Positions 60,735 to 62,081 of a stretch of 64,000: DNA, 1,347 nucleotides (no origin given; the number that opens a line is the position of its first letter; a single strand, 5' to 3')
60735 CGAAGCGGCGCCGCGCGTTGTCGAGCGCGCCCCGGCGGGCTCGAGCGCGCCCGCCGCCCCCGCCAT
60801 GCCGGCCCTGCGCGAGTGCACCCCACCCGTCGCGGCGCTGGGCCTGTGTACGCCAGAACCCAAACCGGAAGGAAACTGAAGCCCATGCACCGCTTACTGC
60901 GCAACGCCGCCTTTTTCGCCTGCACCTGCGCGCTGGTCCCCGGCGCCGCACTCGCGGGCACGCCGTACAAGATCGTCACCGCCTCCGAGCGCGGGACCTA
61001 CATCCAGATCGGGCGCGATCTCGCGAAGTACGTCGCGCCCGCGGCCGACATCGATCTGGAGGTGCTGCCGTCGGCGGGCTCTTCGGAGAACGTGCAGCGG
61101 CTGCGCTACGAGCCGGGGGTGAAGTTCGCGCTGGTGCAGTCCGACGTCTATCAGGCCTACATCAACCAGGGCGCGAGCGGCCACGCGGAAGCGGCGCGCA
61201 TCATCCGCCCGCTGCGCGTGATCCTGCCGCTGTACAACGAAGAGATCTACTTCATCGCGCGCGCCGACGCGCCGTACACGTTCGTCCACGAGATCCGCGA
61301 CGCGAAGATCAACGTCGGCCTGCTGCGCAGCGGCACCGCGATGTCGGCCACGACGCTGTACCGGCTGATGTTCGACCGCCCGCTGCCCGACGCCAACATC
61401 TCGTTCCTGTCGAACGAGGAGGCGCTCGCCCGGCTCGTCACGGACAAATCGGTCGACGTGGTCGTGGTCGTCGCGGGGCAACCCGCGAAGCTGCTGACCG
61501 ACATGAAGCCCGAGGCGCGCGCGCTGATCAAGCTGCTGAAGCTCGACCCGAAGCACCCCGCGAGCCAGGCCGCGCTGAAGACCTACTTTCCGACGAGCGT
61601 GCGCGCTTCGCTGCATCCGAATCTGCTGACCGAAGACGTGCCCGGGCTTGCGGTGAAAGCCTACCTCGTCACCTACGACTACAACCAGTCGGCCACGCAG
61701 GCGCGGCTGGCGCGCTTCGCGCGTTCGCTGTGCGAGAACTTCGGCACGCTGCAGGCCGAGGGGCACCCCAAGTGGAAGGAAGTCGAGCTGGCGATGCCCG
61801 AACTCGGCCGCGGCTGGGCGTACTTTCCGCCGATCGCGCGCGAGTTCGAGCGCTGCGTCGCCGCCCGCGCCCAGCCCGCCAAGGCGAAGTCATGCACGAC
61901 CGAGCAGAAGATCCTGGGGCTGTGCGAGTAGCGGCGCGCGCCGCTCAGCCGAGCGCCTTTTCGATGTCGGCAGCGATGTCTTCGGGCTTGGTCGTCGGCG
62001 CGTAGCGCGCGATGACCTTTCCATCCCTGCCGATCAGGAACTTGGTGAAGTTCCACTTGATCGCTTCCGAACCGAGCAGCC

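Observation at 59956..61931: Orphan TAXI binding protein paired with a zinc-ribbon bitopic membrane protein: candidate trans-envelope signalling module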

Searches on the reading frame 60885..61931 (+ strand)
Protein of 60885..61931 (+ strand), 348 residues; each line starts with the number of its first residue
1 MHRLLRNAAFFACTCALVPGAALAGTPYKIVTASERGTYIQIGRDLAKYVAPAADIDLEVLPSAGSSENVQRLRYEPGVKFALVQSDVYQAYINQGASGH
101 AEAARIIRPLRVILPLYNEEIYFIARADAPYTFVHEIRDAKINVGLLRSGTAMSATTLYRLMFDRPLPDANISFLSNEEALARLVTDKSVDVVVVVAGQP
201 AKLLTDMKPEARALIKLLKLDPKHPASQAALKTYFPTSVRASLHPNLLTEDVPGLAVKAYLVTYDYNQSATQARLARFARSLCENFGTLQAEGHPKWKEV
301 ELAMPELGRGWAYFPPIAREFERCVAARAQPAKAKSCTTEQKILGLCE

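Call 6: search_protein_families(library=pfam, proteins=[window:60885-61931:+], max_evalue=0.1)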
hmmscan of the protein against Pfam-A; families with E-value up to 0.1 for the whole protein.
window:60885-61931:+ (348 aa): 1 family
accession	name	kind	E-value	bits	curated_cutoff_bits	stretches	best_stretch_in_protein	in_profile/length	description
PF16868.10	NMT1_3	-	4.5e-23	82.7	27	1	30-265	1-233/289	NMT1-like family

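Call 7: search_protein_families(library=ncbifam, proteins=[window:60885-61931:+], max_evalue=0.1)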
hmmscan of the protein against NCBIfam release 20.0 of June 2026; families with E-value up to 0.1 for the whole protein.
window:60885-61931:+ (348 aa): 2 families
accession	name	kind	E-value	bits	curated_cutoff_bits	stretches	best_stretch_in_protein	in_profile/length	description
TIGR02122.1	TRAP_TAXI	subfamily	8.3e-23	80.7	84.35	1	10-272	10-270/320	TAXI family TRAP transporter solute-binding subunit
TIGR03151.1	enACPred_II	equivalog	0.066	12.5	453.1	1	163-215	61-113/307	enoyl-[acyl-carrier-protein] reductase FabK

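Call 11: find_homologous_proteins(query=window:60885-61931:+)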
Query window:60885-61931:+ (348 aa): 3137 proteins with E <= 0.001 among 8000 candidates; the best 120 are listed.
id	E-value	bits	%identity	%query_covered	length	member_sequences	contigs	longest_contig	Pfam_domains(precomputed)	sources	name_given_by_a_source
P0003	1.8e-227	772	100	100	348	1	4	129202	PF16868.11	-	-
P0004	6.7e-218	741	97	100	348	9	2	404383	PF16868.11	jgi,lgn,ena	-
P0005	2.3e-215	732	95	100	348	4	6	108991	PF16868.11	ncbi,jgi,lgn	jgi:hypothetical protein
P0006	4.9e-215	731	95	100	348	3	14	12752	PF16868.11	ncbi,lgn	ncbi:MAG: hypothetical protein AMXMBFR72_33990 [Betaproteobacteria bacterium]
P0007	1.2e-210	717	93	100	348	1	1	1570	PF16868.11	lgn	-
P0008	5.9e-210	715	93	100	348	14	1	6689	PF16868.11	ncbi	-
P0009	6.8e-210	714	93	100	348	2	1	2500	PF16868.11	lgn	-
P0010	3.0e-205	699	91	100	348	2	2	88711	PF16868.11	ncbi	-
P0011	1.2e-185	635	81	99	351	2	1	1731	PF16868.11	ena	-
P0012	2.8e-183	627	82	100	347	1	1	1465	PF16868.11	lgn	-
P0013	1.2e-182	625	84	95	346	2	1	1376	PF16868.11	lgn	-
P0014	2.0e-178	611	82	95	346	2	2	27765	PF16868.11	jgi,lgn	jgi:TRAP transporter TAXI family solute receptor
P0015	8.5e-177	606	81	95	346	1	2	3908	PF16868.11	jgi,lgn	jgi:hypothetical protein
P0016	7.2e-175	599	79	99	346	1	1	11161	PF16868.11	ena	-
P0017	4.3e-172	590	76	100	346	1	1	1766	PF16868.11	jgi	jgi:TRAP transporter TAXI family solute receptor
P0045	5.4e-162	557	73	100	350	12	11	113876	PF16868.11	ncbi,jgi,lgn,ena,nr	ncbi:MAG: putative TRAP-type uncharacterized transport system protein, periplasmic component [Proteo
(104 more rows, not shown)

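Call 13: find_related_loci(query=window:60885-61931:+, collection=genome_contigs, flank=6000)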
Query window:60885-61931:+ (348 aa) in genome_contigs; peptide patterns used: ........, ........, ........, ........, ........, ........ (x = any residue, [..] = any of these).
252 stretches matched a pattern; 165 encode a relative of the query (tblastn E <= 1e-3); the best 80 are kept; 80 distinct loci.
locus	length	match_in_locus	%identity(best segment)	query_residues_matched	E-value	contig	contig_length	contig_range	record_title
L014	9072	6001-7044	95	1-348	0e+0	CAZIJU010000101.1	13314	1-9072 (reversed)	MAG TPA_asm: uncultured Burkholderiaceae bacterium isolate binchicken_co274_43 genome assembly, contig: NODE_11625_lengt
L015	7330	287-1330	96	1-348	0e+0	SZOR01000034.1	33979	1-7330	Betaproteobacteria bacterium PRO7 ZYPT4scaffold_649, whole genome shotgun sequence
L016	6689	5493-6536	93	1-348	0e+0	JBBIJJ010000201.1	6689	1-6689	MAG: Burkholderiales bacterium isolate ETS170220_bin_16 NODE_2953_length_6689_cov_72.7345, whole genome shotgun sequence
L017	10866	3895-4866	77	26-348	6e-173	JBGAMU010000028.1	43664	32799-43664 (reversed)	MAG: Burkholderiaceae bacterium isolate MAG_AAO_AS.9 AAOAS-9_scaffold_1209, whole genome shotgun sequence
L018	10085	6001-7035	74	1-347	4e-166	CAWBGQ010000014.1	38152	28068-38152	MAG: uncultured proteobacterium isolate MFD04716.bin.2.31 genome assembly, contig: contig_13906, whole genome shotgun se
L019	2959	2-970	74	24-348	2e-175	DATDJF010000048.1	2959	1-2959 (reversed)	MAG TPA_asm: Burkholderiaceae bacterium isolate SMAG_U323 k141_863001, whole genome shotgun sequence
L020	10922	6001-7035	73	1-347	1e-165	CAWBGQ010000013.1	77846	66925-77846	MAG: uncultured proteobacterium isolate MFD04716.bin.2.31 genome assembly, contig: contig_13904, whole genome shotgun se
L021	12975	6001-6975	77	22-348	5e-165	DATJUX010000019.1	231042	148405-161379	MAG TPA_asm: Burkholderiaceae bacterium isolate SMAG_U15057 k141_3836118, whole genome shotgun sequence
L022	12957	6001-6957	74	28-348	6e-165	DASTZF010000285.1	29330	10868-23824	MAG TPA_asm: Burkholderiaceae bacterium isolate SMAG_U2461 k141_1322752, whole genome shotgun sequence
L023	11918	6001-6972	77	26-348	1e-163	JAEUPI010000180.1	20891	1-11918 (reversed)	MAG: Burkholderiaceae bacterium isolate new MAG-221 k141_979946, whole genome shotgun sequence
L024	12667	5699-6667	74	24-348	1e-162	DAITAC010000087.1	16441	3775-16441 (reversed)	MAG TPA_asm: Burkholderiaceae bacterium isolate CTOTU26106 NODE_1513_length_16441_cov_49.494324, whole genome shotgun se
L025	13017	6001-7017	71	15-348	6e-161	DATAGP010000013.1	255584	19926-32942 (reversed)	MAG TPA_asm: Caldimonas sp. isolate SMAG_U6832 k141_32833, whole genome shotgun sequence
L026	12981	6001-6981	76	23-347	5e-160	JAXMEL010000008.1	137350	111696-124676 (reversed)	MAG: Burkholderiaceae bacterium isolate STL-PRO61 C2.227.fa-8, whole genome shotgun sequence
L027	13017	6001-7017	72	11-348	2e-159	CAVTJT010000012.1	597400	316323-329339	MAG: uncultured beta proteobacterium isolate MFD05567.bin.2.232 genome assembly, contig: contig_60333, whole genome shot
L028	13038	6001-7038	69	1-348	3e-158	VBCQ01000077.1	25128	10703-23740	MAG: Betaproteobacteria bacterium isolate BP_21 14_0903_13_30cm_scaffold_600824, whole genome shotgun sequence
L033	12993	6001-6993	69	20-348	7e-155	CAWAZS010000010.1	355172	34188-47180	MAG: uncultured beta proteobacterium isolate MFD09730.bin.3.37 genome assembly, contig: contig_3193, whole genome shotgu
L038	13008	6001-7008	67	8-341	2e-154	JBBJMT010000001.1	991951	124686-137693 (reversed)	MAG: Casimicrobiaceae bacterium isolate RUP_SRG_25 NODE_3_length_991951_cov_14.043663, whole genome shotgun sequence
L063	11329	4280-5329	62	4-348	3e-149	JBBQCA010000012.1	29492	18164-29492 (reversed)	MAG: Burkholderiales bacterium isolate Co_metawrap_1290 Cmw_1290_k141_4177320_length_29492_cov_7.8309, whole genome shot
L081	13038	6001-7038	61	9-348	5e-146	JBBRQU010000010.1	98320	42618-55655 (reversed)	MAG: Burkholderiales bacterium isolate metawrap_la1_70 W_la1_70_k141_1101669L_98320_cov_25.2001, whole genome shotgun se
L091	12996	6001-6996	64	22-347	1e-144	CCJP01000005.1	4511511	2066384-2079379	Polaromonas sp. CG9_12 genome assembly Polaromonas sp strain CG9_12, contig scf7180000000016, whole genome shotgun seque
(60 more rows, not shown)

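Call 21: search_protein_families(library=pfam, proteins=[L038:4132-5730:+, L081:4481-5929:+, L063:2744-4222:+, L025:4323-5795:+, L028:4316-5977:+, L033:4779-5945:+, L091:4661-5923:+], max_evalue=0.01)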
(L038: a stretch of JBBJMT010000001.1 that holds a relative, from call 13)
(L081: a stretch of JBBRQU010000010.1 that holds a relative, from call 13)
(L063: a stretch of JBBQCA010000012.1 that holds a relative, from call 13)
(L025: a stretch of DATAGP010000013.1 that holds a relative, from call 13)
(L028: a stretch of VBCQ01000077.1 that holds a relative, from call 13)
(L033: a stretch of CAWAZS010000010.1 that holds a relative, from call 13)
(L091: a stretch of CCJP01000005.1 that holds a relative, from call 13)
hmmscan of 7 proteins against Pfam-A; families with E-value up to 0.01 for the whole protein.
L038:4132-5730:+ (532 aa): 0 families

L081:4481-5929:+ (482 aa): 5 families
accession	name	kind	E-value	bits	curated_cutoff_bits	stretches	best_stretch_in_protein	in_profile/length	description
PF03796.21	DnaB_C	-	4.3e-111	370.8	27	1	221-476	1-255/255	DnaB-like helicase C terminal domain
PF00772.26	DnaB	-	1.4e-34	118.7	23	1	41-141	2-102/103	DnaB-like helicase N terminal domain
PF13481.12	AAA_25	-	1.4e-14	54.7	27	1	236-399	30-190/195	AAA domain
PF06745.19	ATPase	-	4.7e-05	23.3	26.6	1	222-288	1-68/231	KaiC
PF06068.19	TIP49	-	0.0087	15.7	23.8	0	238-267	49-78/347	TIP49 P-loop domain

L063:2744-4222:+ (492 aa): 4 families
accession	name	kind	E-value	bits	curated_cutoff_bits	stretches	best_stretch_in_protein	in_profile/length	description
PF03796.21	DnaB_C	-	2.6e-110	368.3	27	1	231-486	1-255/255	DnaB-like helicase C terminal domain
PF00772.26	DnaB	-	1.2e-35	122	23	1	51-151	2-102/103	DnaB-like helicase N terminal domain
PF13481.12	AAA_25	-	3.4e-13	50.1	27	1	246-409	29-190/195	AAA domain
PF06745.19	ATPase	-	0.00028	20.8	26.6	1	232-374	1-133/231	KaiC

L025:4323-5795:+ (490 aa): 7 families
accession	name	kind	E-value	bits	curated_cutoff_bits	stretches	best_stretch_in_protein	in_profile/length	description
PF13401.12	AAA_22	-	4.3e-22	79.3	27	1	66-195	4-130/130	AAA domain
PF13191.12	AAA_16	-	4.1e-10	40.8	32.6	1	55-183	11-166/167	AAA ATPase domain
PF05729.18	NACHT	-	1.7e-06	28.4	26.7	1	69-181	2-100/167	NACHT domain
PF25199.1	nSTAND_NTPase5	-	1.3e-05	25.4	34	1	64-198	38-143/145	Novel STAND NTPase 5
PF01637.24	ATPase_2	-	1.8e-05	25.1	33.2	1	56-160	8-123/225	ATPase domain predominantly from Archaea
PF13604.12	AAA_30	-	0.00077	19.7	27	1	58-170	9-111/191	AAA domain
PF20720.3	nSTAND3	-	0.0046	17.1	27.2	1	63-89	13-39/155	Novel STAND NTPase 3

L028:4316-5977:+ (553 aa): 10 families
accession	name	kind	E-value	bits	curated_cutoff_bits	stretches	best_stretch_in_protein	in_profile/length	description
PF13401.12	AAA_22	-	2.6e-21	76.7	27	1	69-198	4-130/130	AAA domain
PF13191.12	AAA_16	-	2.5e-08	35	32.6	1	65-184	18-164/167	AAA ATPase domain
PF02367.23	TsaE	-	3.1e-05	24.4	26.6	1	65-101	16-53/128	Threonylcarbamoyl adenosine biosynthesis protein TsaE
PF01637.24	ATPase_2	-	0.00023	21.5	33.2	1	65-163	15-123/225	ATPase domain predominantly from Archaea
PF03266.21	NTPase_1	-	0.00048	20.5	23.9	1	73-97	2-26/168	NTPase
PF20720.3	nSTAND3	-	0.00064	19.9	27.2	1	65-96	12-43/155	Novel STAND NTPase 3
PF13604.12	AAA_30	-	0.001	19.3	27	1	62-174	10-112/191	AAA domain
PF00004.35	AAA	-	0.0017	19.3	21.2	1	73-166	1-73/131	ATPase family associated with various cellular activities (AAA)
PF05729.18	NACHT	-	0.0048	17.2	26.7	0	72-101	2-31/167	NACHT domain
PF12775.13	AAA_7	-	0.0075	16.3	25.8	0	61-102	24-65/181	P-loop containing dynein motor region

L033:4779-5945:+ (388 aa): 1 family
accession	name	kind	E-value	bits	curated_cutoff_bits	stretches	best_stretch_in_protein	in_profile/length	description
PF00226.36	DnaJ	-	2e-19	69.9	27.8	1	51-114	1-63/63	DnaJ domain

L091:4661-5923:+ (420 aa): 0 families

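Call 27: search_solved_structures(query=window:60885-61931:+, max_evalue=0.01, show_alignments=1)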
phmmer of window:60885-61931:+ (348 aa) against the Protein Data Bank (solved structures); distinct sequences matched with E-value up to 0.01: 6.
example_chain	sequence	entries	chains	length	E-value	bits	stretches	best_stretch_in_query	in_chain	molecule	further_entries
4ddd_A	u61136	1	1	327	1.7e-09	40.9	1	30-264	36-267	Immunogenic protein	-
1us4_A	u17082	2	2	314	2.4e-08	37.2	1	18-208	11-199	PUTATIVE GLUR0 LIGAND BINDING CORE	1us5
9ibp_A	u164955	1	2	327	2.5e-08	37.1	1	16-219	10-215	Immunogenic protein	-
8u79_A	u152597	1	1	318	9.9e-08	35.2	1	31-208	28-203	Immunogenic protein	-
8s4j_A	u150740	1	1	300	2.2e-07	34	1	30-298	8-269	TAXI family TRAP transporter solute-binding subunit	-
9ibo_A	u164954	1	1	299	2.3e-07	34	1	31-298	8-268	TAXI family TRAP transporter solute-binding subunit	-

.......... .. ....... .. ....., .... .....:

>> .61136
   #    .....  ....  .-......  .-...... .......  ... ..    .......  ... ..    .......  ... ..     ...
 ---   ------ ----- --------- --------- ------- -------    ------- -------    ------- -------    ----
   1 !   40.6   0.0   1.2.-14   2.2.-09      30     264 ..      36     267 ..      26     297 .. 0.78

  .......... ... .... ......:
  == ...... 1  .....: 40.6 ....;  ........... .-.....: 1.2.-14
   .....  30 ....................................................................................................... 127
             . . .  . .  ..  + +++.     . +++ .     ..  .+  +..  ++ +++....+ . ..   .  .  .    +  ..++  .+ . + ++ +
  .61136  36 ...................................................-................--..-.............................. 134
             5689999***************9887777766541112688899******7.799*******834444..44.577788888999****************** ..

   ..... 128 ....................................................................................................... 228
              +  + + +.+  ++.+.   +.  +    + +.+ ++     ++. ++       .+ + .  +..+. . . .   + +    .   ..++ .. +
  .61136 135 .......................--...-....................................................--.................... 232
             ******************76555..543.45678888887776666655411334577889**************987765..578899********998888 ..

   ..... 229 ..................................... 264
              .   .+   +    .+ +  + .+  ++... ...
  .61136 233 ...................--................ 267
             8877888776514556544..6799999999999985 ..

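Call 36: predict_structure(alignment_id=A1)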
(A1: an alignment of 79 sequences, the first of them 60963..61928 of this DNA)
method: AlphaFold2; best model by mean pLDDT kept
length: 322 residues; sequences in the alignment: 79
mean_pLDDT: 91.8   pTM: 0.87
mean pLDDT of the five models: 91.8, 90.7, 90.6, 89.9, 88.5
residues with pLDDT >= 90: 244; 70-90: 69; 50-70: 7; < 50: 2
segments of 3 or more residues with pLDDT < 50: none
pLDDT, mean of each block of 10 residues (from residue 1): 91 96 97 95 95 96 92 88 93 96 96 97 94 95 96 96 97 89 91 97 94 89 93 94 92 95 96 90 87 88 57 81 67
secondary structure, 60 per line:
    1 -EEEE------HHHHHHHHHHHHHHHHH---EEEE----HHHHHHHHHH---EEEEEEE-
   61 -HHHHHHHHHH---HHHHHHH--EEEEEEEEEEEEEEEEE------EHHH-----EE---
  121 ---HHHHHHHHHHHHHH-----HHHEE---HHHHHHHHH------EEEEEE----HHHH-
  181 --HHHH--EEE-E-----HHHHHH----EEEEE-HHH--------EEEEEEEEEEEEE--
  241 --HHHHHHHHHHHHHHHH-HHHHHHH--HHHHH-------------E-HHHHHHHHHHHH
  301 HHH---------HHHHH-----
elements in order: E2-5 H12-28 E32-35 H40-49 E53-59 H62-71 H75-81 E84-100 H124-137 H151-159 E166-171 H176-179 H183-186 E189-191 H199-204 E209-213 E226-238 H243-258 H260-266 H269-273 H289-303 H313-317

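Call 41: fold_search(model_id=the predicted structure, library=pdb)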
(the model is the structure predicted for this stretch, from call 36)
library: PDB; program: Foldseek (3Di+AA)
matches with E <= 10: 1232; with E <= 0.001: 646
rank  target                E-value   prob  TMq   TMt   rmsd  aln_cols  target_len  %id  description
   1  9ibo                  1.7e-19  1.00  0.69  0.74   4.2       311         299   21  VC0430/VcGluP bound to glutamate (released 2025-12-24)
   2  8s4j                  9.7e-19  1.00  0.68  0.72   4.3       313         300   22  Structure, substrate selectivity determinants and membrane interactions of a Glutamate-specific TAXI TRAP binding protei (released 2024-11-06)
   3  8u79                  1.3e-17  1.00  0.66  0.71   4.7       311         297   22  Crystal Structure of Substrate Binding Protein of Thermus thermophilus TAXI-TRAP protein with L-glutamate (released 2025-03-19)
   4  4ddd                  1.9e-17  1.00  0.66  0.70   4.5       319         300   22  Crystal structure of an immunogenic protein from ehrlichia chaffeensis (released 2012-05-23)
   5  1us4                  4.8e-17  1.00  0.67  0.72   4.6       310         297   21  PUTATIVE GLUR0 LIGAND BINDING CORE WITH L-GLUTAMATE (released 2003-11-19)
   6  9ibp_B                4.1e-16  1.00  0.71  0.74   3.7       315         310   22  VCA0144 from Vibrio cholerae (released 2025-12-24)
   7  9ibp_A                5.2e-16  1.00  0.71  0.74   3.6       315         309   22  VCA0144 from Vibrio cholerae (released 2025-12-24)
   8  5ub7_B                5.2e-09  1.00  0.48  0.55   9.1       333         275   11  XAC2383 from Xanthomonas citri bound to ATP (released 2018-01-10)
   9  5ub3_A                1.2e-08  1.00  0.46  0.52   9.2       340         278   11  XAC2383 from Xanthomonas citri bound to chloride ion (released 2018-01-10)
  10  5ub3_B                1.9e-08  1.00  0.47  0.53   9.2       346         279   12  XAC2383 from Xanthomonas citri bound to chloride ion (released 2018-01-10)
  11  3uif                  4.7e-08  1.00  0.43  0.42  10.6       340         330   14  CRYSTAL STRUCTURE OF putative sulfonate ABC transporter, periplasmic sulfonate-binding protein SsuA from Methylobacillus (released 2011-11-23)
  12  6x8w                  5.6e-08  1.00  0.49  0.59   8.4       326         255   12  Structure of ArrX Y138A mutant protein bound to sulfate from Chrysiogenes arsenatis (released 2021-02-17)
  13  6xab                  6.3e-08  1.00  0.46  0.55   8.3       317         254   14  Structure of the acetate-bound form of ArrX from Chrysiogenes arsenatis (released 2021-02-17)
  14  2qpq_B                9.0e-08  1.00  0.48  0.52   9.6       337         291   14  Structure of Bug27 from Bordetella pertussis (released 2007-08-21)
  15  3n5l_A                9.5e-08  1.00  0.37  0.39  19.4       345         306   12  Crystal structure of a binding protein component of ABC phosphonate transporter (PA3383) from Pseudomonas aeruginosa a (released 2010-06-02)
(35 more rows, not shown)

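Call 54: find_encoding_contigs(protein=P0045, flank=8000, max_places=3)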
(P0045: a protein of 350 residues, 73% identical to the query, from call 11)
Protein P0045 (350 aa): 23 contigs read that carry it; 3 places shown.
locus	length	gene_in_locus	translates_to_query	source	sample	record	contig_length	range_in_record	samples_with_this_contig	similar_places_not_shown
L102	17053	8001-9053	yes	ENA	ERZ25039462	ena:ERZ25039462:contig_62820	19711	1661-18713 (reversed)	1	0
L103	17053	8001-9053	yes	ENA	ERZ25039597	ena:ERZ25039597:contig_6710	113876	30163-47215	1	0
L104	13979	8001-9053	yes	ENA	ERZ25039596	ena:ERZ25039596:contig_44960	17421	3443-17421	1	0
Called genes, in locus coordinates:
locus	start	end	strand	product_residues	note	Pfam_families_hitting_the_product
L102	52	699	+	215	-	PF01144:CoA_trans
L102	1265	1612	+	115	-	-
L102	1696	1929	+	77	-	-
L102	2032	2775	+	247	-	PF13191:AAA_16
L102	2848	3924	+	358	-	-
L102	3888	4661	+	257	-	PF07719:TPR_2 (faint), PF07721:TPR_4 (faint), PF13424:TPR_12 (weak)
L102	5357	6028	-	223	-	PF00665:rve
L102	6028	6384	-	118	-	-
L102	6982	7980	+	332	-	PF12773:DZR, PF13240:Zn_Ribbon_1 (faint)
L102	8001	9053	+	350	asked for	PF16868:NMT1_3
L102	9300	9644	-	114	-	-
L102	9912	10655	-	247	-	PF08818:DUF1801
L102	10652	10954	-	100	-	-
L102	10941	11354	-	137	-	PF00903:Glyoxalase, PF13669:Glyoxalase_4 (weak), PF18029:Glyoxalase_6 (weak)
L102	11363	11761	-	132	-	-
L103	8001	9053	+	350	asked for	PF16868:NMT1_3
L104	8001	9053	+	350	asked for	PF16868:NMT1_3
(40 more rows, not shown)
